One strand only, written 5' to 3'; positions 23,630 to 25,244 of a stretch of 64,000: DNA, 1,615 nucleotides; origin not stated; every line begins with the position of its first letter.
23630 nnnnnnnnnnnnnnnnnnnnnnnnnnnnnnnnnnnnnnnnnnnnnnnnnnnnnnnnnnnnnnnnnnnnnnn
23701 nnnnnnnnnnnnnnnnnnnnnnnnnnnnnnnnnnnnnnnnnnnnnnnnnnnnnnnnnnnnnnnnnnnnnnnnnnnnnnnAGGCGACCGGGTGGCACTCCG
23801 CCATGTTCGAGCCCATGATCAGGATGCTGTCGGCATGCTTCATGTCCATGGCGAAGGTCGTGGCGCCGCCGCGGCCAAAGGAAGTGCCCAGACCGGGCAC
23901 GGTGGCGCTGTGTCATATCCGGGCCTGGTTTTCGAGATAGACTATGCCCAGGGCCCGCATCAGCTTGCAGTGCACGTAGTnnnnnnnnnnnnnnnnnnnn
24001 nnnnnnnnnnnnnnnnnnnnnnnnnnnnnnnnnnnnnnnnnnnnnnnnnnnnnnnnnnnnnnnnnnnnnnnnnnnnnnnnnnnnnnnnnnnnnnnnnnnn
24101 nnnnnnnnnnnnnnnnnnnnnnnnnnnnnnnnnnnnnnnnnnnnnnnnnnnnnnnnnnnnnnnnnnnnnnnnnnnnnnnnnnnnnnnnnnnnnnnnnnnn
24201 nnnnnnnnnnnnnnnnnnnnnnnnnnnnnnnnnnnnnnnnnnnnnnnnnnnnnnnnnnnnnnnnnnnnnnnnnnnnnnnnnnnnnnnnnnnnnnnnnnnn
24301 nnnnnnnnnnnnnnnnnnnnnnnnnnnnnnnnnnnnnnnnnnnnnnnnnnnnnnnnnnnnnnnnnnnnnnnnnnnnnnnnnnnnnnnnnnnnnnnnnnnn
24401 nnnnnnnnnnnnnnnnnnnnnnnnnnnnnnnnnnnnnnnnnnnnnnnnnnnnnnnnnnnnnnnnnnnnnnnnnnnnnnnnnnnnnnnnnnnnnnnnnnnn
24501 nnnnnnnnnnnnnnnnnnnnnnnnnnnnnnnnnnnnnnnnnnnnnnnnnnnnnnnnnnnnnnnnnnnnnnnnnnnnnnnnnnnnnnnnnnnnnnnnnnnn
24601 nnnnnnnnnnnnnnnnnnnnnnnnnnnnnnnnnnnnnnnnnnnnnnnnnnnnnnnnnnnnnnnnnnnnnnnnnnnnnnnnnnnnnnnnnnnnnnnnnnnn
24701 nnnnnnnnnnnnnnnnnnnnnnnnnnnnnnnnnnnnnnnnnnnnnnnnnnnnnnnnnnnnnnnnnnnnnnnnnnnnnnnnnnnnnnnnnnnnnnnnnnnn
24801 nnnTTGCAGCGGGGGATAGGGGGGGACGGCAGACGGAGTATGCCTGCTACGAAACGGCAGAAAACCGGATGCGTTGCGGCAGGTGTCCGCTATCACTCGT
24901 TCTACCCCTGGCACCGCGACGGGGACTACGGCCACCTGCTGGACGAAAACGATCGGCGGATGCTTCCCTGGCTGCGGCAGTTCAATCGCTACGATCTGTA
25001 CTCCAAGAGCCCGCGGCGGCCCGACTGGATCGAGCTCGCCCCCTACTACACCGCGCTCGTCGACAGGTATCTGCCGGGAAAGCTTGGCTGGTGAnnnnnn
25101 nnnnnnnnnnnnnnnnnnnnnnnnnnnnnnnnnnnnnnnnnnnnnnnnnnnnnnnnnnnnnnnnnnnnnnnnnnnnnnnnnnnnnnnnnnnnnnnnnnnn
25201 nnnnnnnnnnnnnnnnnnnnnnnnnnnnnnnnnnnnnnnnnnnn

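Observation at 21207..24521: Selenocysteine-containing formate dehydrogenase alpha subunit: in-frame UGA with SECIS-like hairpin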

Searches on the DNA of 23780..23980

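Call 37: search_rna_families(source=window, start=23780, end=23980, threshold=evalue, max_evalue=10)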
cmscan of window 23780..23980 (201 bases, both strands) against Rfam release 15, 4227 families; matches with E-value up to 10: 3.
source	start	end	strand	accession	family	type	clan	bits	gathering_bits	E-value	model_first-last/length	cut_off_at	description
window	23857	23918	-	RF01989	SECIS_3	Cis-reg;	-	31.7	63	1.1e-05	1-59/59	no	Selenocysteine insertion sequence 3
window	23829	23862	+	RF04305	HCV_SL1412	Cis-reg;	-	14.8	38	0.67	1-48/48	no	Hepatitis C virus stem-loop SL1412 RNA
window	23871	23911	-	RF04287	mir-9195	Gene; miRNA;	-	12.8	90.5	8.5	1-87/87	no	mir-9195 microRNA precursor family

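Call 38: search_rna_families(source=window, start=23830, end=23940, threshold=evalue, max_evalue=0.01, show_alignments=1)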
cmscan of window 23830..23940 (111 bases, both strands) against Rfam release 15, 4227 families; matches with E-value up to 0.01: 1.
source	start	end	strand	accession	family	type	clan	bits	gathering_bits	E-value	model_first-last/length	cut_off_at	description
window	23857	23918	-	RF01989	SECIS_3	Cis-reg;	-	31.7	63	6.3e-06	1-59/59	no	Selenocysteine insertion sequence 3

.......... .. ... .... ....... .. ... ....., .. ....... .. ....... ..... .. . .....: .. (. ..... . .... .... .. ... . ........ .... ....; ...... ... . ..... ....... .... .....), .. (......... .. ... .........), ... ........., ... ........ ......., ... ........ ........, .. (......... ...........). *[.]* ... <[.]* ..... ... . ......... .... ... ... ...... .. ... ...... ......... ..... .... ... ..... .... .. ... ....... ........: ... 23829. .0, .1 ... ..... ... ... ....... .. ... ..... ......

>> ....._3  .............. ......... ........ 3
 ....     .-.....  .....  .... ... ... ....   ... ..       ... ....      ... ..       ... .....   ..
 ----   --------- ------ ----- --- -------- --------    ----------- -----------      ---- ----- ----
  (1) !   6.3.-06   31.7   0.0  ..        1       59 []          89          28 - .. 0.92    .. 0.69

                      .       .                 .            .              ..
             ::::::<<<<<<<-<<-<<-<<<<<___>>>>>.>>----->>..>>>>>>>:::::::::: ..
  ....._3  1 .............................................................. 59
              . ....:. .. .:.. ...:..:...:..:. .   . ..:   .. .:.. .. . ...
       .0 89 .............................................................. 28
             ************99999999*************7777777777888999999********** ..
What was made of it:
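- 23857..23918 (-): Extent of the match to Rfam SECIS_3 (RF01989), including the UGA and a weak lower stem. 31.7 bits, below the gathering score of 63, with E = 6e-6 for the 111 nt searched (call 38).
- On Rfam RF01989 SECIS_3: 31.7 bits, a full-length match with E = 6e-6 in a 111-nt search (call 38).
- There is a full-length sub-threshold match to SECIS_3 (call 38).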

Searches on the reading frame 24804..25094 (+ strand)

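Call 24: search_protein_families(library=pfam, proteins=[window:24804-25094:+], max_evalue=0.00001)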
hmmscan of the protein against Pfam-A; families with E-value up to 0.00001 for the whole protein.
window:24804-25094:+ (96 aa): 1 family
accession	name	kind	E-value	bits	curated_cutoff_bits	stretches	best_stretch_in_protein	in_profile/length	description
PF05153.21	MIOX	-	2.7e-27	96.4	25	1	27-96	180-249/249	Myo-inositol oxygenase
